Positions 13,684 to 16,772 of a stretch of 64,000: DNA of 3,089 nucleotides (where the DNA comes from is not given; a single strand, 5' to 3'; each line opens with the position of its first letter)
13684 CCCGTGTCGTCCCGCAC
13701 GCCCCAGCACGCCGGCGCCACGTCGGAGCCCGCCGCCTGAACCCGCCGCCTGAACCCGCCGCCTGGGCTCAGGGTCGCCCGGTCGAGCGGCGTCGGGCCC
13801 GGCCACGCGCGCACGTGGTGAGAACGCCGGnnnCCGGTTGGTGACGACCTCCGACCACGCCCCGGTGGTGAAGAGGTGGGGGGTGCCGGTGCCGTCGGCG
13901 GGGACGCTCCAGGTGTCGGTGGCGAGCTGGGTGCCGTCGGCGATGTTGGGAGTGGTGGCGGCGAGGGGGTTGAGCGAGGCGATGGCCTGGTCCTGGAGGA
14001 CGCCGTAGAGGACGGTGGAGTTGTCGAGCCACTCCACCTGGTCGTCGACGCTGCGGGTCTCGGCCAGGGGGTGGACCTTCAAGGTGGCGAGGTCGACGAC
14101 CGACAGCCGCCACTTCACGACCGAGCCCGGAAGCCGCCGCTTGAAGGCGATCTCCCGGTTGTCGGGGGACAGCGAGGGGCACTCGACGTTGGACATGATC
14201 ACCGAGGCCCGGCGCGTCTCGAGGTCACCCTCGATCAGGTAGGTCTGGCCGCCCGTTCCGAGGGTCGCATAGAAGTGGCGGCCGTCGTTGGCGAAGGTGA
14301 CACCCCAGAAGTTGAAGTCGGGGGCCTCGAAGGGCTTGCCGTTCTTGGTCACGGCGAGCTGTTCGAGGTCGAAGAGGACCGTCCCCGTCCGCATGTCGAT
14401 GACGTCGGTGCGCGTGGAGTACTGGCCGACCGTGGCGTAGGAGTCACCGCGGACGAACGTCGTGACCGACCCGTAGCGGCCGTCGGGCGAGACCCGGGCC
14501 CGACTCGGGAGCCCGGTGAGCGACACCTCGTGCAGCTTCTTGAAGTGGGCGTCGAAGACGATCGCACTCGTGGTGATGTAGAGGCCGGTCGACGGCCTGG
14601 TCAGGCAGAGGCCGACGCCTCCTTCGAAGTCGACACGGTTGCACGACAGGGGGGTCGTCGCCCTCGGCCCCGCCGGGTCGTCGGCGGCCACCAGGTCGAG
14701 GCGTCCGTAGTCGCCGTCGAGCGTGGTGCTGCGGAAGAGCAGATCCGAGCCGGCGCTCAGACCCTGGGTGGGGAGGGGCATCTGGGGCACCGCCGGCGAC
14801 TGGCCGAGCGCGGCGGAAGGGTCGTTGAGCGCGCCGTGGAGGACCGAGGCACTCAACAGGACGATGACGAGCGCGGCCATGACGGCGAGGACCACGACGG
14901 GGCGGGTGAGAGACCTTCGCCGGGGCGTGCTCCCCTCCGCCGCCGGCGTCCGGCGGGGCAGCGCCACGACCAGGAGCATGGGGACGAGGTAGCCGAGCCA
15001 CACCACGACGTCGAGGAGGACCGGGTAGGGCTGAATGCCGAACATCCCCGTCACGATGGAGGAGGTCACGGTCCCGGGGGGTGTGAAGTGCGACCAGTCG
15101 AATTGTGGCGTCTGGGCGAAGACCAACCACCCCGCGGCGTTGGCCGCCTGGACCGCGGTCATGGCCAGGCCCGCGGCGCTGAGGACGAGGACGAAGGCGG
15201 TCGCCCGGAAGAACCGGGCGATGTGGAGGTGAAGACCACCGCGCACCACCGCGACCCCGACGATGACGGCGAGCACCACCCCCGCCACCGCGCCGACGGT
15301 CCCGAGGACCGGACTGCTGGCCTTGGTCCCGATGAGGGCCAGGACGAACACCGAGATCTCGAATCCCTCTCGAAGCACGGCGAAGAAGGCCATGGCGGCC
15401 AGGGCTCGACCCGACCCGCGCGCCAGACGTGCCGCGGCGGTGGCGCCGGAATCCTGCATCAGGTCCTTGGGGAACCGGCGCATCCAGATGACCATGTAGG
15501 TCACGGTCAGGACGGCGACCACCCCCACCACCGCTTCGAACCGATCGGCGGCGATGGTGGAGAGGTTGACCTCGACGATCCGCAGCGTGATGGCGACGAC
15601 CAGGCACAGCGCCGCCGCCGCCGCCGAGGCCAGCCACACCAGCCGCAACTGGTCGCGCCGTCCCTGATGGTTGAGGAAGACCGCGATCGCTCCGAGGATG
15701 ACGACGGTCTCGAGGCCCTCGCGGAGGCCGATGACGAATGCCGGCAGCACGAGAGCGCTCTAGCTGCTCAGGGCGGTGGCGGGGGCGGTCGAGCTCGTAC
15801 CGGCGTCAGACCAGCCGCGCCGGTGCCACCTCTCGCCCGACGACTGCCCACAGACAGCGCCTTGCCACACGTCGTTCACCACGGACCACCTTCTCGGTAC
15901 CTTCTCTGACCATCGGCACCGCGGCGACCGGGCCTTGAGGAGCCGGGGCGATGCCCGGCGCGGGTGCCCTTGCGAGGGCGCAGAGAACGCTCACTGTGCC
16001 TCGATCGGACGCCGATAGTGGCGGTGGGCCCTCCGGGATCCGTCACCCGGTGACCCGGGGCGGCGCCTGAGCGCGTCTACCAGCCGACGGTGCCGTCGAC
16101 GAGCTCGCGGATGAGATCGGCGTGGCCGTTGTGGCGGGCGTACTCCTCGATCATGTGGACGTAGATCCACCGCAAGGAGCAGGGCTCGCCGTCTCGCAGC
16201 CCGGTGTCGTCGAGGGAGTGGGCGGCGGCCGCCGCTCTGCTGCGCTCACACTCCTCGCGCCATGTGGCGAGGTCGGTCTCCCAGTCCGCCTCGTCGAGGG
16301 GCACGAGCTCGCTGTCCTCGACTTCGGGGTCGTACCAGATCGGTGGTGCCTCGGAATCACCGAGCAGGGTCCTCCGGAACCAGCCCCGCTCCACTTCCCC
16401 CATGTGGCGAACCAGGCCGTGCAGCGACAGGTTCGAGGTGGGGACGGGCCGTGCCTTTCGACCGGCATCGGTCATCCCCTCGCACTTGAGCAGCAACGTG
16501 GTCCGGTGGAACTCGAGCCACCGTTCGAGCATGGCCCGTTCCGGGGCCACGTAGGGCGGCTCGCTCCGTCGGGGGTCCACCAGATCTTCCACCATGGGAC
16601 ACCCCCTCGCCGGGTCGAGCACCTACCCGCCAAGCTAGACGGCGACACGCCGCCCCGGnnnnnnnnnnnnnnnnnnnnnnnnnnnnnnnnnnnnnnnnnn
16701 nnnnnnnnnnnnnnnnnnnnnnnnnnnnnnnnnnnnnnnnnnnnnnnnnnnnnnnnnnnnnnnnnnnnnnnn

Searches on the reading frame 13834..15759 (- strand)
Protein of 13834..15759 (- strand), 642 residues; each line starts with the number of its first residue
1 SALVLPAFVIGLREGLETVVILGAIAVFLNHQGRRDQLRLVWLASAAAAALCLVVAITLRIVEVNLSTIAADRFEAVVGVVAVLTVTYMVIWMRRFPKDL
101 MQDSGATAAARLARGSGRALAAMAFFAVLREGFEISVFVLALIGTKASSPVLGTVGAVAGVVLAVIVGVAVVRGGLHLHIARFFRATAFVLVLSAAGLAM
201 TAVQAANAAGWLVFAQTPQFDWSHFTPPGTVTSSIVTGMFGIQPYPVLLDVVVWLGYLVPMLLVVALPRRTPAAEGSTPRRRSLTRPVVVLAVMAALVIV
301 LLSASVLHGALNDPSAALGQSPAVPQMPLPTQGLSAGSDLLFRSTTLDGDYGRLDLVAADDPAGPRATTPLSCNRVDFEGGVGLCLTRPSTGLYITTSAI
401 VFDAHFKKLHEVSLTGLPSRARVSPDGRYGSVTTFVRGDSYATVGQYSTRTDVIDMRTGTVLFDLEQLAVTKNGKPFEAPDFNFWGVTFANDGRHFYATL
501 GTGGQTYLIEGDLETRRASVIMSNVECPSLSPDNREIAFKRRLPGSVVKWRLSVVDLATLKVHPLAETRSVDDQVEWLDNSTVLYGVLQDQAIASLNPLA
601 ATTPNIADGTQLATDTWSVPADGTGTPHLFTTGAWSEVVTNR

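Call 45: search_protein_families(library=pfam, proteins=[window:13834-15759:-], max_evalue=0.001)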
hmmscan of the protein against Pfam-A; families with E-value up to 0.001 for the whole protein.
window:13834-15759:- (642 aa): 1 family
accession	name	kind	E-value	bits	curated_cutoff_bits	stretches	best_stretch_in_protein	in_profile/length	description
PF03239.20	FTR1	-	2e-38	132.8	25.3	1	5-268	2-273/284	Iron permease FTR1 family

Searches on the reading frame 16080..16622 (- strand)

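Call 45: search_protein_families(library=pfam, proteins=[window:16080-16622:-], max_evalue=0.001)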
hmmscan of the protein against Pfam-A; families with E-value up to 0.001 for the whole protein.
window:16080-16622:- (181 aa): 3 families
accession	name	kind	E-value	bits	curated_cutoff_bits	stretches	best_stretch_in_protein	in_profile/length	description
PF04978.18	MST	-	2.3e-45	155.2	27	1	31-177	1-149/149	Mycothiol-S-transferase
PF12867.12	DinB_2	-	5.9e-08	33.7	24.8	1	36-167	2-127/128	DinB superfamily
PF05163.17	DinB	-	0.00037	20.9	23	1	34-165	10-135/165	DinB family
